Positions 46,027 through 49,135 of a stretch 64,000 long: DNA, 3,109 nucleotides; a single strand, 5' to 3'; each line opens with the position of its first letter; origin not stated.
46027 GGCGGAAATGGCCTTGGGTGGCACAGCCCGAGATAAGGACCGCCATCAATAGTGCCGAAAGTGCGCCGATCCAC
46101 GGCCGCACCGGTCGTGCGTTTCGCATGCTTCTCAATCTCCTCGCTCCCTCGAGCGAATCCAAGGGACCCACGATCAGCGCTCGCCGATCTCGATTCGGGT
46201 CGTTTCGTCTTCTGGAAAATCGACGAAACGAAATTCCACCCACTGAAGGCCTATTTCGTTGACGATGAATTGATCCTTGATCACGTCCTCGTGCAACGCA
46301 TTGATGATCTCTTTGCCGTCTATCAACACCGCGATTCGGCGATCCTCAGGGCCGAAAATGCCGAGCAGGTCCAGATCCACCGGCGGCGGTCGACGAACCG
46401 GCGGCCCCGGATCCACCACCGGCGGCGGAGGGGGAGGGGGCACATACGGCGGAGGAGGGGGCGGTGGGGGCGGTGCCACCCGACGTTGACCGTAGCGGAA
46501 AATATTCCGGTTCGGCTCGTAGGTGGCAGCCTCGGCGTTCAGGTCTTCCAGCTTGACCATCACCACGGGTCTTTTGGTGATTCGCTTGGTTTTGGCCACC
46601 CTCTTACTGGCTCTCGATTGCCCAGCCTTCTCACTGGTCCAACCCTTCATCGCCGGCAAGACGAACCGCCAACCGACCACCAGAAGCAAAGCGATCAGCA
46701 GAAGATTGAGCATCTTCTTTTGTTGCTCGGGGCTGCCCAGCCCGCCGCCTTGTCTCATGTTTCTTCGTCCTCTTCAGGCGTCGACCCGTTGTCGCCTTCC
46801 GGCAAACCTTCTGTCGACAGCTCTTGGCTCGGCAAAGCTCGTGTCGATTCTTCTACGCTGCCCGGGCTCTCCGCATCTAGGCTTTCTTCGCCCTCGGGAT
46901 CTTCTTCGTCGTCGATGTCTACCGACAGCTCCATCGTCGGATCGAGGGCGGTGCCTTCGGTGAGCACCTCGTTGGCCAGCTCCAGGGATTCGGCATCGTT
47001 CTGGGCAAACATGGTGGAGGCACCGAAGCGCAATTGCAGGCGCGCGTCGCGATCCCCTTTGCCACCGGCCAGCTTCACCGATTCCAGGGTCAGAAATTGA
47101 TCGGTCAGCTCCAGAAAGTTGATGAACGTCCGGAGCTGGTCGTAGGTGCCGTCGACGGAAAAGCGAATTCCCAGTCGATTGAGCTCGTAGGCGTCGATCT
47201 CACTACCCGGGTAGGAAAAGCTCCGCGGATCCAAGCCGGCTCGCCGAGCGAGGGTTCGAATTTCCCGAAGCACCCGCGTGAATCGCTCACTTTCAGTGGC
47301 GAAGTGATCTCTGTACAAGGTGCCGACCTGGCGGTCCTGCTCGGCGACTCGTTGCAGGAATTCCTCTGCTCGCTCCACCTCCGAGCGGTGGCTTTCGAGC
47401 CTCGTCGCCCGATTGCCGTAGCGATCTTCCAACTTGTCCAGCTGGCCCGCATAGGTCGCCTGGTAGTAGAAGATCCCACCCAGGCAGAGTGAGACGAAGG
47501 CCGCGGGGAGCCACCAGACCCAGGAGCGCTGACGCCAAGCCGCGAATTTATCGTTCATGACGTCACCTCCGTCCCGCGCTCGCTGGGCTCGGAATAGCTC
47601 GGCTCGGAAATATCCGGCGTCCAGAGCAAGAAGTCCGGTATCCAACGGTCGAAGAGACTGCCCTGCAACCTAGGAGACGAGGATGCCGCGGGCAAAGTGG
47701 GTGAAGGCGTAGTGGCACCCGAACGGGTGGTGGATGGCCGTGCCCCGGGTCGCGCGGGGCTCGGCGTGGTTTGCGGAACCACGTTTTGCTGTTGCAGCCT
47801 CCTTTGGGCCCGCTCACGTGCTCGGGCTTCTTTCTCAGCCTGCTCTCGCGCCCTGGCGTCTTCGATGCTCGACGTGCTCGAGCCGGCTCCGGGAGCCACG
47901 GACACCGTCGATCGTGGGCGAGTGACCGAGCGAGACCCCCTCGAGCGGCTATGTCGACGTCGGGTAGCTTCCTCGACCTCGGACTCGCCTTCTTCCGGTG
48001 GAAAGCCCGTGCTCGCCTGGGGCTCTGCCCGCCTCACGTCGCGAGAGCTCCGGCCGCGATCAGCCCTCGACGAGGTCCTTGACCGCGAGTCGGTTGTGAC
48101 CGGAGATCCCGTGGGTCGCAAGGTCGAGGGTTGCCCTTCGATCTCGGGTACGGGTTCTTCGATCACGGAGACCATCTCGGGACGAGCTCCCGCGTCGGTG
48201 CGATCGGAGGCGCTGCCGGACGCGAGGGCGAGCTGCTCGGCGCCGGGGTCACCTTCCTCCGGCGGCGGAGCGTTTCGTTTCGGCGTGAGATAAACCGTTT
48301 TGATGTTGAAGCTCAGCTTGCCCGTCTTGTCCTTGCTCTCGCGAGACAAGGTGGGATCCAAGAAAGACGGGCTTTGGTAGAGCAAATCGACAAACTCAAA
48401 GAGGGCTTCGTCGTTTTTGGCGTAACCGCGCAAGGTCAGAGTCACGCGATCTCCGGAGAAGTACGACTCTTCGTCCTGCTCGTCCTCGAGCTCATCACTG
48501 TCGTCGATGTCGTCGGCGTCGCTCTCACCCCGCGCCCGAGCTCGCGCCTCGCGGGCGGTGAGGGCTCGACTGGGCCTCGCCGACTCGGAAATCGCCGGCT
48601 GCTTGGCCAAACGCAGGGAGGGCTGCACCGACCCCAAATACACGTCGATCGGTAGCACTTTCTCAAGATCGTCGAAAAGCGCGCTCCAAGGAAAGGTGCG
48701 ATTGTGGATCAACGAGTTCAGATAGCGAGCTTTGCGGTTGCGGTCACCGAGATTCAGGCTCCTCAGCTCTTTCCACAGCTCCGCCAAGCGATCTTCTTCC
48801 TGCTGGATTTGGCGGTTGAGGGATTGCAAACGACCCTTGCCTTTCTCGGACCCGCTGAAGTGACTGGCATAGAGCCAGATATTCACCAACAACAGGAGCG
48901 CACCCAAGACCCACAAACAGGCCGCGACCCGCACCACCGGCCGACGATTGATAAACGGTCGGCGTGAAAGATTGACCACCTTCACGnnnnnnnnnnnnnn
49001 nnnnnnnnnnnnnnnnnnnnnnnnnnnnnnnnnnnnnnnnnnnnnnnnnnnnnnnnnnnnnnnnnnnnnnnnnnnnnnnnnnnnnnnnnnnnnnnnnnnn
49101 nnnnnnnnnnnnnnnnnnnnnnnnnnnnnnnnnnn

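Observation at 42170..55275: T4aP-like type II secretion cluster (GspE/F + PilM/N/O/P-like + secretin + GspG-like pseudopilins) apparently co-transcribed with an ECF sigma/anti-sigma pair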

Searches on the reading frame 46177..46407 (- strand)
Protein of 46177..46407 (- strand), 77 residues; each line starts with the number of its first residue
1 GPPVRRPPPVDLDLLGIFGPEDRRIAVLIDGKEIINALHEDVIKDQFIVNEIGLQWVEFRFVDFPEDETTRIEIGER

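Call 71: search_solved_structures(query=A6, max_evalue=10)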
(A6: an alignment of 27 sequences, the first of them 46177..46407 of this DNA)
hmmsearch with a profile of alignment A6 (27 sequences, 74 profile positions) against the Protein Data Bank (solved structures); distinct sequences matched with E-value up to 10: 0.

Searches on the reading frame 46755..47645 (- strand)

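Call 6: search_protein_families(library=pfam, max_evalue=0.01, proteins=[window:46755-47645:-])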
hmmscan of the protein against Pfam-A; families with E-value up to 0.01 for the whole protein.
window:46755-47645:- (296 aa): 1 family
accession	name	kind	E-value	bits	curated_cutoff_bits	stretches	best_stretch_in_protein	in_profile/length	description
PF04350.18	PilO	-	1.8e-05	25.3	22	1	72-211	4-140/145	Pilus assembly protein, PilO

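Call 8: search_protein_families(library=ncbifam, max_evalue=0.01, proteins=[window:46755-47645:-])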
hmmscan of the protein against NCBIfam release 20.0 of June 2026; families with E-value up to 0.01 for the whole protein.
window:46755-47645:- (296 aa): 1 family
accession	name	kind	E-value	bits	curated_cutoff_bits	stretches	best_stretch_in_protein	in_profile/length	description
NF040576.1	T2SS_GspM_XpsM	equivalog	4.2e-05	23.3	60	1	47-210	5-175/180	type II secretion system protein GspM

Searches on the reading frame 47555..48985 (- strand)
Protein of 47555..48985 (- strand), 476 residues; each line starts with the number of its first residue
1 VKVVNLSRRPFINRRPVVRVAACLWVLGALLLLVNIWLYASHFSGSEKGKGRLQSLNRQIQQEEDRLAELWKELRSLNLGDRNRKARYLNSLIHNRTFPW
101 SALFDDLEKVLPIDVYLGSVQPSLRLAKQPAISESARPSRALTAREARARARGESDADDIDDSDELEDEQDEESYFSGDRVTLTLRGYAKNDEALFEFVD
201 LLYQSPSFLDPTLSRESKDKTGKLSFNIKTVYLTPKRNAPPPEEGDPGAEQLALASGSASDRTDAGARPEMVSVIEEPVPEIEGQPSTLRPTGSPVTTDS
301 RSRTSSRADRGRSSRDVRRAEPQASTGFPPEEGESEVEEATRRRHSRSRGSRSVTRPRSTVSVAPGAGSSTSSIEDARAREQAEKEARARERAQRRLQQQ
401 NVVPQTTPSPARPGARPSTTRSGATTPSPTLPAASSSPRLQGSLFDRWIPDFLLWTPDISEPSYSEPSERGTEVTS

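Call 6: search_protein_families(library=pfam, max_evalue=0.01, proteins=[window:47555-48985:-])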
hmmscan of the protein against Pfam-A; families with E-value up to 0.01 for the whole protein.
window:47555-48985:- (476 aa): 1 family
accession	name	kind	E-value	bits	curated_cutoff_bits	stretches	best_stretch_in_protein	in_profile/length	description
PF05137.18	PilN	-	4.9e-07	30.1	22.8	1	179-229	24-75/78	Fimbrial assembly protein (PilN)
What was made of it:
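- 47555..48985 (-): PilN, 476 aa. It has the N-terminal motif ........, a TM at 20-38, a PilN domain, and a 241-aa disordered S/R/P/E-rich periplasmic tail. PF05137 scores 30.1 bits against a cut-off of 22.8 (call 6).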

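Call 8: search_protein_families(library=ncbifam, max_evalue=0.01, proteins=[window:47555-48985:-])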
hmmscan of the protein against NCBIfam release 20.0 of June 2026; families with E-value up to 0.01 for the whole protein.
window:47555-48985:- (476 aa): 0 families
